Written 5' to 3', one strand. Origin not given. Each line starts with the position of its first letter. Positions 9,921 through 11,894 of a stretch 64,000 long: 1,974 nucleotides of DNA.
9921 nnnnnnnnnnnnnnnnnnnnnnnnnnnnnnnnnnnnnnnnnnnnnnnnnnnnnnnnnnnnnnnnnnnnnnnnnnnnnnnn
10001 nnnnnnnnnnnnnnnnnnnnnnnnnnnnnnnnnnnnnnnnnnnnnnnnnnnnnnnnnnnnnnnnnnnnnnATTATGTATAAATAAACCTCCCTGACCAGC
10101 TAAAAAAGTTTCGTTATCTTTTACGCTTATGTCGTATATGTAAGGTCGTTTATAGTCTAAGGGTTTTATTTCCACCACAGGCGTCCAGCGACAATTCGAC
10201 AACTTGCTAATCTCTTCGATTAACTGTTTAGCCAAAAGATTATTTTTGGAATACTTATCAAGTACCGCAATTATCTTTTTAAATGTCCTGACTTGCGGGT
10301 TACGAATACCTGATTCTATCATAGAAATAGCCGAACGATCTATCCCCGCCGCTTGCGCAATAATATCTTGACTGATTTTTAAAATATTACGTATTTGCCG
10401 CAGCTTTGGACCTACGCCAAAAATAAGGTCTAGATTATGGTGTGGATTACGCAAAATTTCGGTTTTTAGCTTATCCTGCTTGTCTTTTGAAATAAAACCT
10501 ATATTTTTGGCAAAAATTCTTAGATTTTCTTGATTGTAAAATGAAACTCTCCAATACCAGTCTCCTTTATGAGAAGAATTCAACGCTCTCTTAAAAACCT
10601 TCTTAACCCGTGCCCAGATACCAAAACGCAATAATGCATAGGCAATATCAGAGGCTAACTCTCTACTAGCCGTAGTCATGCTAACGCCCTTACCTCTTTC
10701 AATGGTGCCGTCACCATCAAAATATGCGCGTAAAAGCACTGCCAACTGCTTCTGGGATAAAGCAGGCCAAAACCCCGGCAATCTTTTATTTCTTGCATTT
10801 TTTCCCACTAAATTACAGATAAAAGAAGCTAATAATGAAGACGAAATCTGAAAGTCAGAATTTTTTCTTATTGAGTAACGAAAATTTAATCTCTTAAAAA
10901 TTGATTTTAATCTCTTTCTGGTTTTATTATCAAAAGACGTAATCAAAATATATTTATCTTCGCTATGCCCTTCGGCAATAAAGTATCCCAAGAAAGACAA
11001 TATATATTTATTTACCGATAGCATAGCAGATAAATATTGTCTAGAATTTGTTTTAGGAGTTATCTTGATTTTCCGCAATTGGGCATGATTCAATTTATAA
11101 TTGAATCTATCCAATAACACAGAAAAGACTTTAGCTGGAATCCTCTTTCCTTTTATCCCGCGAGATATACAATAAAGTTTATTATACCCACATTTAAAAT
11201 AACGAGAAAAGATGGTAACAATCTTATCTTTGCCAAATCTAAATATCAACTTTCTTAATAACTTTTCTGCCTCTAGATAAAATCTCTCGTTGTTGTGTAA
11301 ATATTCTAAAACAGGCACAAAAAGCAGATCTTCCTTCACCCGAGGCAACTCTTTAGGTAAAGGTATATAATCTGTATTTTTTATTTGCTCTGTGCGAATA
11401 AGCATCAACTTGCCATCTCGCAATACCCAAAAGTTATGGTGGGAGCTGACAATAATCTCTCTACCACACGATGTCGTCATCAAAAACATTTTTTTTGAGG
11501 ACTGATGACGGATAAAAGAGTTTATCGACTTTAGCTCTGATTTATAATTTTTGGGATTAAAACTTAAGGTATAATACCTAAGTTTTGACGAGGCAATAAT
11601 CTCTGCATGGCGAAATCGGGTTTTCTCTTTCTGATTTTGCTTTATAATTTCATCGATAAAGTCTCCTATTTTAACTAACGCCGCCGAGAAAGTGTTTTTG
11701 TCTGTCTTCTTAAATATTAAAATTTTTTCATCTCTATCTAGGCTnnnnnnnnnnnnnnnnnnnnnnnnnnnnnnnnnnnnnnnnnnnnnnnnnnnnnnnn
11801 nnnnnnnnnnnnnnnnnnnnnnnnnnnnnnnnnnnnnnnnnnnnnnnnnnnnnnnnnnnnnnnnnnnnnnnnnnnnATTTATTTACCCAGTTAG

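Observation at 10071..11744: UvrB carries a 558-aa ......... intein inserted in the Walker A P-loop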

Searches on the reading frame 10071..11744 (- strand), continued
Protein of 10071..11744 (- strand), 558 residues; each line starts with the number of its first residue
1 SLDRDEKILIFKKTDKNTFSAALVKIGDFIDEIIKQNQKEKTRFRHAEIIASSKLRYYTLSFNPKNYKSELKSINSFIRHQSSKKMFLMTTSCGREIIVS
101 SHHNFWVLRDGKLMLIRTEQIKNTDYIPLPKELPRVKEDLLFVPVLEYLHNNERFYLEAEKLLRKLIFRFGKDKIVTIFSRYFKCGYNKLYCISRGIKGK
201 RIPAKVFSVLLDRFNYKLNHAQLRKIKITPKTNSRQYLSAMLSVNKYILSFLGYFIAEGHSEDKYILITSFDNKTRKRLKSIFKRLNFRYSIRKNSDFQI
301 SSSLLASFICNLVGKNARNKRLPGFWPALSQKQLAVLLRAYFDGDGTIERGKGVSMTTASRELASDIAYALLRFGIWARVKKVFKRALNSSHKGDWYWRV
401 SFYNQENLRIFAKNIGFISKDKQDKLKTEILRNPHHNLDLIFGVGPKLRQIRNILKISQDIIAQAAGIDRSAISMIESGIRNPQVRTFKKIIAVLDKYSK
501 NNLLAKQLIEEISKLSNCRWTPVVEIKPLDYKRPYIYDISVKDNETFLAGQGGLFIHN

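Call 75: find_related_loci(query=window:10071-11744:-, collection=metagenome_contigs, flank=3000)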
Query window:10071-11744:- (558 aa) in metagenome_contigs; peptide patterns used: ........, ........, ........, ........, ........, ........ (x = any residue, [..] = any of these).
497 stretches matched a pattern; 16 encode a relative of the query (tblastn E <= 1e-3); 16 distinct loci.
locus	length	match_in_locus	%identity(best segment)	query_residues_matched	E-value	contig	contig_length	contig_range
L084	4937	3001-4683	37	1-558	1e-115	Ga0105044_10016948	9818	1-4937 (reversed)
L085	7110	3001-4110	26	26-386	2e-16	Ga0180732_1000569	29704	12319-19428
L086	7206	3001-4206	25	60-558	8e-16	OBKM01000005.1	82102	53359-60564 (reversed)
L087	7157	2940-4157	26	60-558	1e-12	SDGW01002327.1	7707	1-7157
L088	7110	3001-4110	24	26-386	8e-12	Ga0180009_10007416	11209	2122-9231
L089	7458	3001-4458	28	66-558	9e-11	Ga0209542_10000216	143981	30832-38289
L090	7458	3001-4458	28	66-558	9e-11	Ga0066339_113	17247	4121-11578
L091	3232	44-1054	25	58-386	1e-10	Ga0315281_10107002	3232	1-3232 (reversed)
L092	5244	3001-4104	24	26-379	1e-9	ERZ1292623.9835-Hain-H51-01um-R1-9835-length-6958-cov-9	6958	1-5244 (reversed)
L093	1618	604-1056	28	260-426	8e-7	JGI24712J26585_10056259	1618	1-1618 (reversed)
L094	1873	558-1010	28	260-426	8e-7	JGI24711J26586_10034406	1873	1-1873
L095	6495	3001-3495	28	251-401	3e-6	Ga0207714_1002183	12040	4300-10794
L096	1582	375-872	26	252-415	8e-6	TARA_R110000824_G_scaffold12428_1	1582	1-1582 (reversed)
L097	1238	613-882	29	326-411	2e-5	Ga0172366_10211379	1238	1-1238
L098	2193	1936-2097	33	299-350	3e-5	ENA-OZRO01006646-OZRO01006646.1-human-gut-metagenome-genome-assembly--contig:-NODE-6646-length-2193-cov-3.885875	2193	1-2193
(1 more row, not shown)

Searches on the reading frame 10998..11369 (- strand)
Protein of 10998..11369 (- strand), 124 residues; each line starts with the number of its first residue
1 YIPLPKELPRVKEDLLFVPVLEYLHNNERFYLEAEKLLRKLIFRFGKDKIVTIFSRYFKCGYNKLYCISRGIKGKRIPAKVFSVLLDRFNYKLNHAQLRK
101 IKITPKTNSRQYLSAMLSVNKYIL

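Call 58: predict_structure(alignment_id=A4)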
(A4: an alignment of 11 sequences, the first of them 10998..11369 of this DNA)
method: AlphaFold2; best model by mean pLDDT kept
length: 124 residues; sequences in the alignment: 11
mean_pLDDT: 87.8   pTM: 0.76
mean pLDDT of the five models: 87.8, 86.8, 86.1, 86.0, 81.2
residues with pLDDT >= 90: 78; 70-90: 32; 50-70: 14; < 50: 0
segments of 3 or more residues with pLDDT < 50: none
pLDDT, mean of each block of 10 residues (from residue 1): 61 75 88 94 96 96 93 92 96 93 86 89 76
secondary structure, 60 per line:
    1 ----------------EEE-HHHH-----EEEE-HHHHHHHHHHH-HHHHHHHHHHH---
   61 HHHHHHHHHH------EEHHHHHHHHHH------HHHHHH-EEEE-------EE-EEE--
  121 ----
elements in order: E17-19 H21-24 E30-33 H35-45 H47-57 H61-70 H79-88 H95-100 E102-105 E116-118

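Call 60: fold_search(model_id=the predicted structure, library=pdb)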
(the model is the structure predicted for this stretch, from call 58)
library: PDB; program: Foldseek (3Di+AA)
matches with E <= 10: 12; with E <= 0.001: 0
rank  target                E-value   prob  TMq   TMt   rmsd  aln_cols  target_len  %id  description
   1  3llk_C                1.2e+00  0.05  0.17  0.10  11.9        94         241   22  Sulfhydryl Oxidase Fragment of Human QSOX1 (released 2010-03-31)
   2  2cw7                  1.7e+00  0.14  0.39  0.12  10.4       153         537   12  Crystal structure of intein homing endonuclease II (released 2006-04-18)
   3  3t58_B                4.2e+00  0.02  0.16  0.05  11.5        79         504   23  C76A/C455S mutant of mouse QSOX1 containing an interdomain disulfide (released 2012-05-30)
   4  3t59_B                4.7e+00  0.02  0.20  0.07  12.6       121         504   22  C76A/C455S mutant of mouse QSOX1 containing an interdomain disulfide (released 2012-05-30)
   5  1d1o_MODEL_1_A        5.4e+00  0.04  0.23  0.31   7.7        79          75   15  COOPERATIVITY IN EF-HAND CA2+-BINDING PROTEINS: EVIDENCE OF SITE-SITE COMMUNICATION FROM BINDING-INDUCED CHANG (released 2000-03-08)
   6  8dy8_A                5.4e+00  0.01  0.15  0.10  14.8       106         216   17  Crystal structure of the R178Q mutant of ubiquitin carboxy terminal hydrolase L1 (UCH-L1) (released 2023-08-09)
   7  2bl0_C                5.7e+00  0.03  0.21  0.19  11.3        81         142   14  Physarum polycephalum myosin II regulatory domain (released 2005-10-13)
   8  3gty_X                7.0e+00  0.02  0.17  0.07  13.8        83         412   17  Promiscuous Substrate Recognition in Folding and Assembly Activities of the Trigger Factor Chaperone (released 2009-12-22)
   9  9hmn_D                9.0e+00  0.01  0.17  0.12   7.4        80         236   11  CryoEM structure of human 20S proteasome in complex with proteasome inhibitor Salinosporamid A (released 2025-03-05)
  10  5ley_Q                9.0e+00  0.01  0.17  0.12   7.2        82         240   13  Human 20S proteasome complex with Oprozomib at 1.9 Angstrom (released 2016-08-17)
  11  3fwc_I                9.6e+00  0.03  0.28  0.25  10.4       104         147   13  Sac3:Sus1:Cdc31 complex (released 2009-04-14)
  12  7nan_Q                9.6e+00  0.01  0.17  0.11   7.6        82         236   12  Human 20S proteasome core particle (released 2022-11-02)

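Call 64: fold_search(model_id=the predicted structure, library=viral)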
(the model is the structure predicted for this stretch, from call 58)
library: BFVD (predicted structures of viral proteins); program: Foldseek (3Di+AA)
matches with E <= 10: 17; with E <= 0.001: 0
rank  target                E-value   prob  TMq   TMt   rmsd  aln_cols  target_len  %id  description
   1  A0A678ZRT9            1.8e+00  0.02  0.16  0.13  13.2       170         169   12  Uncharacterized protein [Pectobacterium phage Arno18]
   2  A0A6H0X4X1            2.2e+00  0.04  0.17  0.22   6.1        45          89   11  (no name in the UniProt tables at hand)
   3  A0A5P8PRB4            2.7e+00  0.02  0.18  0.11  15.3       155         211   10  Uncharacterized protein [Vibrio phage phi50-12]
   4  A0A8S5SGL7            2.8e+00  0.23  0.45  0.20   4.3        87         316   15  Repressor protein CI [Siphoviridae sp. ctzyE57]
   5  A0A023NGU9            5.7e+00  0.01  0.14  0.12  17.8       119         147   10  (no name in the UniProt tables at hand)
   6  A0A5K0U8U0            6.5e+00  0.01  0.22  0.10   9.6       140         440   11  Uncharacterized protein [Yasminevirus sp. GU-2018]
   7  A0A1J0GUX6            6.9e+00  0.02  0.21  0.25  16.8        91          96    9  (no name in the UniProt tables at hand)
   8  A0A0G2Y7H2            6.9e+00  0.01  0.21  0.21  11.3       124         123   12  Uncharacterized protein [Acanthamoeba polyphaga mimivirus Kroon]
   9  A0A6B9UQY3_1          7.4e+00  0.01  0.20  0.05  13.0       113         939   12  (no name in the UniProt tables at hand)
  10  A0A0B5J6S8            7.9e+00  0.02  0.20  0.11  11.0        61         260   16  Ankyrin repeat protein [Pandoravirus inopinatum]
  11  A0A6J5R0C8            7.9e+00  0.02  0.21  0.04  12.5       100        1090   10  Uncharacterized protein [uncultured Caudovirales phage]
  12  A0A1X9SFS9            7.9e+00  0.01  0.22  0.13  10.0       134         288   12  Uncharacterized protein [Bacillus phage Flapjack]
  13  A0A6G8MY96            7.9e+00  0.01  0.17  0.17  13.2       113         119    6  Uncharacterized protein [Cedratvirus kamchatka]
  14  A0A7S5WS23            8.9e+00  0.02  0.12  0.14   9.9        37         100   14  Uncharacterized protein [Arthrobacter phage Jinkies]
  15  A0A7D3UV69            8.9e+00  0.01  0.16  0.06  16.6       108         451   12  DUF5672 domain-containing protein [Fadolivirus FV1/VV64]
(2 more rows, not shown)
